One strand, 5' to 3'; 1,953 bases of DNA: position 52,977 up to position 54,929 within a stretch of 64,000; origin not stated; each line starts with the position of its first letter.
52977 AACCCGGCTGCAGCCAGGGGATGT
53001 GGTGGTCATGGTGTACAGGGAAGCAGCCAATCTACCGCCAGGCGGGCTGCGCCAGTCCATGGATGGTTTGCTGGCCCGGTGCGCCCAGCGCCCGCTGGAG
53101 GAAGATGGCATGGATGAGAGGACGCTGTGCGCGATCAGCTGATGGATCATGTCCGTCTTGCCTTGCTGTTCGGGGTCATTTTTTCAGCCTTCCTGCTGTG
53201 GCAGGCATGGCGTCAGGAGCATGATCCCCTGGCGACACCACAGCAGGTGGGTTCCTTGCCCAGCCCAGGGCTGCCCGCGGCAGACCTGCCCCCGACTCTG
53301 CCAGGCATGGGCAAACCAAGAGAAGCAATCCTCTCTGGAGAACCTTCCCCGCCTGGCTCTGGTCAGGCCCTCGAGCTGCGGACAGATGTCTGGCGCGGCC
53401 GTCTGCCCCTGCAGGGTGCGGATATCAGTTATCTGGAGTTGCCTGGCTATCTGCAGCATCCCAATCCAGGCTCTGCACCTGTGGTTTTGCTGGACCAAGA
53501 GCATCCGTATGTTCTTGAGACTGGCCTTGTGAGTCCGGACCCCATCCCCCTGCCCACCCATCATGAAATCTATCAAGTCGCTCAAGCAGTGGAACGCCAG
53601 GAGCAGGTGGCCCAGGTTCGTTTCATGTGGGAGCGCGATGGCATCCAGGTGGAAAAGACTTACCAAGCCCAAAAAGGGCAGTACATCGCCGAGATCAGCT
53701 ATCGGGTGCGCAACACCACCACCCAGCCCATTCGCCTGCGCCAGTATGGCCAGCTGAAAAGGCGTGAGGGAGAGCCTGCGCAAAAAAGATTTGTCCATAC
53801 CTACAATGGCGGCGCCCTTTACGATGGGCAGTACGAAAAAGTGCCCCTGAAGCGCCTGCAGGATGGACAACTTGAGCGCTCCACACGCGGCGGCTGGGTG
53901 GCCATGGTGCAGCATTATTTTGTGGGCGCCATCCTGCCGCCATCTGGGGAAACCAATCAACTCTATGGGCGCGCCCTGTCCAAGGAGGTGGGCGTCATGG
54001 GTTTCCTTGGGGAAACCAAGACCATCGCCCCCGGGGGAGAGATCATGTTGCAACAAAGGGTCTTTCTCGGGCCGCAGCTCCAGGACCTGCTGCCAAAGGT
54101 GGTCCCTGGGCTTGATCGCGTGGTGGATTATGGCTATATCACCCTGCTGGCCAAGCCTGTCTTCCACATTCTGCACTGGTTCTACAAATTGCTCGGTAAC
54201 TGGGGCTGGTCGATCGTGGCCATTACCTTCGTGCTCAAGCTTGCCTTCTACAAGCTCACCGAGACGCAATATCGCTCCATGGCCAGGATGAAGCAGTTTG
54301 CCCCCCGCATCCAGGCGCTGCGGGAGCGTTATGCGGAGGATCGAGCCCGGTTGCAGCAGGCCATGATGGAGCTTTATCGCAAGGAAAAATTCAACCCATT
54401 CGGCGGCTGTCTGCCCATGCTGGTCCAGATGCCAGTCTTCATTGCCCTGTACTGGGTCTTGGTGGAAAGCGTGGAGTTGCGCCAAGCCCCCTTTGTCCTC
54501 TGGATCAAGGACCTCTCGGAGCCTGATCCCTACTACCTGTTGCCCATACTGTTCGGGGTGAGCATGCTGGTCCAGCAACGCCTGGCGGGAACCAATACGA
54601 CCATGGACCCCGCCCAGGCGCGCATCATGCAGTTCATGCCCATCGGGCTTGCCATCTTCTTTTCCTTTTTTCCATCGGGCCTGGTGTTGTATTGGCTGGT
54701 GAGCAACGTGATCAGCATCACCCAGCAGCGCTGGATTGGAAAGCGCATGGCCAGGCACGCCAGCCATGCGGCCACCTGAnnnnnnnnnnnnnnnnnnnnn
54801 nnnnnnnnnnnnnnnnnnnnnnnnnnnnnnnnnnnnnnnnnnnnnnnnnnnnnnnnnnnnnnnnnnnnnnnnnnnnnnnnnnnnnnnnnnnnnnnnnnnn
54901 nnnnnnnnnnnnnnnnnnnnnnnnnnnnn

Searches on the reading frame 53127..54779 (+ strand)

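Call 83: search_protein_families(library=pfam, proteins=[window:53127-54779:+], max_evalue=0.00001)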
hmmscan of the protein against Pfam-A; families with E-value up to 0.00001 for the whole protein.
window:53127-54779:+ (550 aa): 2 families
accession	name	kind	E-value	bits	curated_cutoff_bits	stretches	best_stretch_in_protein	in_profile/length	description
PF14849.12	YidC_periplas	-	1e-62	213.1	24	1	83-347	3-282/283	YidC periplasmic domain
PF02096.25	60KD_IMP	-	6.2e-61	205.6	35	1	359-537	1-161/163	60Kd inner membrane protein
